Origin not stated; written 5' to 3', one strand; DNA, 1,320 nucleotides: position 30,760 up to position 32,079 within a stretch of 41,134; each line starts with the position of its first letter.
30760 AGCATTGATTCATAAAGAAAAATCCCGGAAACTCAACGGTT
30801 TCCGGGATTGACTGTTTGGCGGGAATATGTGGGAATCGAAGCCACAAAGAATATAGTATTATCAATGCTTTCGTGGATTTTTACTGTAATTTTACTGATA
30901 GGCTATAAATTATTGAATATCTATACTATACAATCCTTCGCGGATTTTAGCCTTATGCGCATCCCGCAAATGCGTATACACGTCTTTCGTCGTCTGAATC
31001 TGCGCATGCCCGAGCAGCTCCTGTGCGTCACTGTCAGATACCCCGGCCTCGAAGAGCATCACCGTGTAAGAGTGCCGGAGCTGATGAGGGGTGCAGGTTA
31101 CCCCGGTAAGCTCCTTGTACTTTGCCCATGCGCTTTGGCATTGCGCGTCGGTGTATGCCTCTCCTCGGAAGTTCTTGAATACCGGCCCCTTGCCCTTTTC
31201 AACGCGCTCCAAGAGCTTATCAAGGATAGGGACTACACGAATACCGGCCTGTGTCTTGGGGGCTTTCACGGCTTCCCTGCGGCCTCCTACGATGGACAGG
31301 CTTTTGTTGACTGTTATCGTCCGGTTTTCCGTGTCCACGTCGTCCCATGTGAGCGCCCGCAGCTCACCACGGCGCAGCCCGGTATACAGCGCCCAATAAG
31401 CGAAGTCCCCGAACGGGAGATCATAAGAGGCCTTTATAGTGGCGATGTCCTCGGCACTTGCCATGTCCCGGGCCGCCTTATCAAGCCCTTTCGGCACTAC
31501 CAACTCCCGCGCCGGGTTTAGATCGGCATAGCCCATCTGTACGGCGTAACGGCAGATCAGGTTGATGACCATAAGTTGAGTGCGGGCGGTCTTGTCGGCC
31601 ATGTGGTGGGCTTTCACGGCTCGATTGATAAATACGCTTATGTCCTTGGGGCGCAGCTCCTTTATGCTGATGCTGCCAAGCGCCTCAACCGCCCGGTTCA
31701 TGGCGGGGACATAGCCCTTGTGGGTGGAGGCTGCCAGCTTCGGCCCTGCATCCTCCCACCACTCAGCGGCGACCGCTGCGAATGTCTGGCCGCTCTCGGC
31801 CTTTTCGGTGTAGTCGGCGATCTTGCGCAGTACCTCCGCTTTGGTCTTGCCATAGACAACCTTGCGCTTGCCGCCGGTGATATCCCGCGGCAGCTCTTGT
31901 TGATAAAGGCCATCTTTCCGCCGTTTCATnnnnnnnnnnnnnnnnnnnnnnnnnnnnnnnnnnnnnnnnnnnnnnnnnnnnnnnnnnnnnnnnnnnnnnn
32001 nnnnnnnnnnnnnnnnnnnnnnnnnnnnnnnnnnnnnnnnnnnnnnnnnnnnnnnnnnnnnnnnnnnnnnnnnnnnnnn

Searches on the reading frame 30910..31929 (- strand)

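Call 91: search_protein_families(library=pfam, proteins=[window:30910-31929:-], max_evalue=0.001)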
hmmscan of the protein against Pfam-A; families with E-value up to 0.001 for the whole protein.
window:30910-31929:- (339 aa): 3 families
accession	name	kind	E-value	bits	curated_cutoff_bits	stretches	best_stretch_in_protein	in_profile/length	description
PF00589.27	Phage_integrase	-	2.8e-25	89.5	27.1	1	177-324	28-171/172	Phage integrase family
PF22022.2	Phage_int_M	-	1.6e-09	38.3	27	1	50-143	1-93/96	Phage integrase central domain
PF14659.12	Phage_int_SAM_3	-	0.00011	22.8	22.6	1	49-103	1-56/58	Phage integrase, N-terminal SAM-like domain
